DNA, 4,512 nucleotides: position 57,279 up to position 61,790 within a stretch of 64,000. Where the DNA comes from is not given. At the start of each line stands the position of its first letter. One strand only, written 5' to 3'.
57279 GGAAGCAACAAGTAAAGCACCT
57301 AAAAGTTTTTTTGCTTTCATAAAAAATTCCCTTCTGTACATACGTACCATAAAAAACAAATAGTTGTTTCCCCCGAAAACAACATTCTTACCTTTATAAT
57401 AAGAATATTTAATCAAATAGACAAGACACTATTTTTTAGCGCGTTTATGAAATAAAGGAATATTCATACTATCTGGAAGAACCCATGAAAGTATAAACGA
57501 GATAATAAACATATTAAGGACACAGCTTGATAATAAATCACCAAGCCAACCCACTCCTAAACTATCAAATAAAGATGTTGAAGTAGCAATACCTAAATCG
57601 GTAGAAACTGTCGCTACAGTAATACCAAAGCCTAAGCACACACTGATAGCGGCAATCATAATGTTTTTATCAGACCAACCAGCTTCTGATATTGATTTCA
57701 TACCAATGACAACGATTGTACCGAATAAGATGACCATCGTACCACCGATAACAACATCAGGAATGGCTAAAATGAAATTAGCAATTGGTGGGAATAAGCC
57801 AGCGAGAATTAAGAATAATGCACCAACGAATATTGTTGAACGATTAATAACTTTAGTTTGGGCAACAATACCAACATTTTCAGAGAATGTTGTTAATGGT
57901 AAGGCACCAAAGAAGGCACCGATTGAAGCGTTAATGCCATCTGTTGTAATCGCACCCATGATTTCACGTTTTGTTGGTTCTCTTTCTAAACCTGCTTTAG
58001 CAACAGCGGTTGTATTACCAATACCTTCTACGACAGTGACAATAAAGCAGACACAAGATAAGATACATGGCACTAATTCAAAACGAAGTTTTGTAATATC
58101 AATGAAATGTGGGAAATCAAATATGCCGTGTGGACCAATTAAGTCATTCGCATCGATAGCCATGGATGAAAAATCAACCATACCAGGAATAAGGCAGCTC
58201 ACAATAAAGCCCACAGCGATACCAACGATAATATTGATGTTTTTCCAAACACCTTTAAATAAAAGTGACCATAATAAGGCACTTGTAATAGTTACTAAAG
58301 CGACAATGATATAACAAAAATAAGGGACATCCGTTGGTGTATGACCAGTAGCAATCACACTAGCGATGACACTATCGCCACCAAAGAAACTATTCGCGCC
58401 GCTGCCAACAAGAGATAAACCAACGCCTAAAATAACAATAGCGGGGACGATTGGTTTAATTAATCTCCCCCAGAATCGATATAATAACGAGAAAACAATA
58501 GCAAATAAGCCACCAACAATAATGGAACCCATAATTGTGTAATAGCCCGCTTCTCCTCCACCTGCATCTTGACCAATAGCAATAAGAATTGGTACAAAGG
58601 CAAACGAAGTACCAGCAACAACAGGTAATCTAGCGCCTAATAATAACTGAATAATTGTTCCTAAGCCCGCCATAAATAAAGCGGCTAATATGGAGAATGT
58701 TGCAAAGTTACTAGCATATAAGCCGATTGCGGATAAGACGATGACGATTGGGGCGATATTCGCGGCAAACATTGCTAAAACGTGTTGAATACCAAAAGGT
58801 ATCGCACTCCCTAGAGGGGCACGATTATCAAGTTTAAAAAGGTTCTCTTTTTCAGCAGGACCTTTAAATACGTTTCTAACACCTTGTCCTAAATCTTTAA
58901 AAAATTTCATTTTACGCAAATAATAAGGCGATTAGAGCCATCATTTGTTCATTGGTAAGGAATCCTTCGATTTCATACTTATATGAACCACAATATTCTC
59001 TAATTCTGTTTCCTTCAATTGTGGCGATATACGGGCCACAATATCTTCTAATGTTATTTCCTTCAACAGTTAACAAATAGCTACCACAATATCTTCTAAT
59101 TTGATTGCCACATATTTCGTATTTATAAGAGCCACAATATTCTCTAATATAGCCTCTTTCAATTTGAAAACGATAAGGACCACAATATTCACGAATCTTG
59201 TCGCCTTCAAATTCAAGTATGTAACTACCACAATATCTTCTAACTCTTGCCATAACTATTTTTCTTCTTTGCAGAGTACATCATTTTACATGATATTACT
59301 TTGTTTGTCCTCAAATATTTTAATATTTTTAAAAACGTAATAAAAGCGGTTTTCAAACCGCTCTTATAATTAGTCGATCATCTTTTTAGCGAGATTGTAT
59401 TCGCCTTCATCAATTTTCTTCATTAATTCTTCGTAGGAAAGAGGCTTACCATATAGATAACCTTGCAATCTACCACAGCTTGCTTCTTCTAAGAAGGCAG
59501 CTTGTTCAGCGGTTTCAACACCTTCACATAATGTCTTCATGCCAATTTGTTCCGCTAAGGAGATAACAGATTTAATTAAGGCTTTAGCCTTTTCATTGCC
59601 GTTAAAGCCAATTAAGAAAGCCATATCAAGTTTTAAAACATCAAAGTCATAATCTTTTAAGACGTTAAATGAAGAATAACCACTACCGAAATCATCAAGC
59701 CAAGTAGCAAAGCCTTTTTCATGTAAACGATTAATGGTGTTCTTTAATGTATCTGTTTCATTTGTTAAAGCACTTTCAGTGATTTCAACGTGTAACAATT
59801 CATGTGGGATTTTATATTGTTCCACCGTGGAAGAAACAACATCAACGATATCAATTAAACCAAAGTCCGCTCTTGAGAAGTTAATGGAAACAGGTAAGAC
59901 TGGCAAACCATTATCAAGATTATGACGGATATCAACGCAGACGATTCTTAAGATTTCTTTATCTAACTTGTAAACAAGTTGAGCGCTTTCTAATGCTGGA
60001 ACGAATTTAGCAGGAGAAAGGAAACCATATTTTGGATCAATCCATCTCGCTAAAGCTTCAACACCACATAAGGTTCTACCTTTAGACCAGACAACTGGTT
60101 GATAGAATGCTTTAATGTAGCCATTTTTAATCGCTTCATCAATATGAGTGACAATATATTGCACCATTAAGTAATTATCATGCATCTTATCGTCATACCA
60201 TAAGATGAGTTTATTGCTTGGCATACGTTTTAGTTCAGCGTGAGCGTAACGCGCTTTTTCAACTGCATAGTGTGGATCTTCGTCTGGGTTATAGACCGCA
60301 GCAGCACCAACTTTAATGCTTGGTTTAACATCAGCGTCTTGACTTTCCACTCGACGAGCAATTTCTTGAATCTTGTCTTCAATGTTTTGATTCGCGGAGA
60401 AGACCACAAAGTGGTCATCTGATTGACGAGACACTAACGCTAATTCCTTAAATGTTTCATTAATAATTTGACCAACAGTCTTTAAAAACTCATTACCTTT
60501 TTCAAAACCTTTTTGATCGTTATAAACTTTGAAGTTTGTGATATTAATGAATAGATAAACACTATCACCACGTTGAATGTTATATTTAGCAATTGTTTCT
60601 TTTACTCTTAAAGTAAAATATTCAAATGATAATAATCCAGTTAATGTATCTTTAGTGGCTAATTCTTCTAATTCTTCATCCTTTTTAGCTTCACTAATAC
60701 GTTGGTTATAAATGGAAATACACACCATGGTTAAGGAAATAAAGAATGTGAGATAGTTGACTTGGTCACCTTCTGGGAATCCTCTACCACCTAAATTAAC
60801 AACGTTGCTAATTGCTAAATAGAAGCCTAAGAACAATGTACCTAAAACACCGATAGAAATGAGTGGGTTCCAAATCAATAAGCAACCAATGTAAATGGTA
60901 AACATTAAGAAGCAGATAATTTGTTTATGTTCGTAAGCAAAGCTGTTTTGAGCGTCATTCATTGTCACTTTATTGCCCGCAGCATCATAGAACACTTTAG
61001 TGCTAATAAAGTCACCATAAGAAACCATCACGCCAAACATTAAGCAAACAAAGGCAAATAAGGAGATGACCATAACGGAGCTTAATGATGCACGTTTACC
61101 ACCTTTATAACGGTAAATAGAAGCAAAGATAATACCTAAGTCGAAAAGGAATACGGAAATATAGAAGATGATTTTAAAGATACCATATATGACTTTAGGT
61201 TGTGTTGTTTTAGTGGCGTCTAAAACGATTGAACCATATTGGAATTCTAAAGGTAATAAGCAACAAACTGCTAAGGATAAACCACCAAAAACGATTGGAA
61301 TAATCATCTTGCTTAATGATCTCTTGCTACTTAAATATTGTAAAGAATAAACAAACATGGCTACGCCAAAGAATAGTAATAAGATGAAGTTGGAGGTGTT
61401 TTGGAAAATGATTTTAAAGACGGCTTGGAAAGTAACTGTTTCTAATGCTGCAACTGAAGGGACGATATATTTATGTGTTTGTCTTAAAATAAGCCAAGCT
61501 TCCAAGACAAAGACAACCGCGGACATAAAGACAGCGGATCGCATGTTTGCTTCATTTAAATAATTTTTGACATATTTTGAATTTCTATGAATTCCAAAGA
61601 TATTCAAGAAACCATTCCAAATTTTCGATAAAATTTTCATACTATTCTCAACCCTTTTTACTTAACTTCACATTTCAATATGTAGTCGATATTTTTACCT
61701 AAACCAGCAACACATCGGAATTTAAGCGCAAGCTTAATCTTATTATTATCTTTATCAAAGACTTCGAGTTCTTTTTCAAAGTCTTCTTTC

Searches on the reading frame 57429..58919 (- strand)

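Call 32: search_protein_families(library=pfam, proteins=[window:57429-58919:-], max_evalue=0.00001)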
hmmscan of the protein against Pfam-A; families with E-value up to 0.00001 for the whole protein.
window:57429-58919:- (496 aa): 1 family
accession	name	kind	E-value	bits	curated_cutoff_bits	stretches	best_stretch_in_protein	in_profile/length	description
PF00860.26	Xan_ur_permease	-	2.7e-65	221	27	1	38-436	2-386/389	Permease family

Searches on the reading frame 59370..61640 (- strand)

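Call 32: search_protein_families(library=pfam, proteins=[window:59370-61640:-], max_evalue=0.00001)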
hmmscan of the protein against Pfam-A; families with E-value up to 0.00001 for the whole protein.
window:59370-61640:- (756 aa): 2 families
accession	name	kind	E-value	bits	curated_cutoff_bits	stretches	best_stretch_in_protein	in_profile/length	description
PF00563.25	EAL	-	7.8e-58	196.1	31.3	1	500-733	4-236/236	EAL domain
PF00990.26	GGDEF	-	5.5e-19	68.9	23.8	1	329-476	2-160/161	Diguanylate cyclase, GGDEF domain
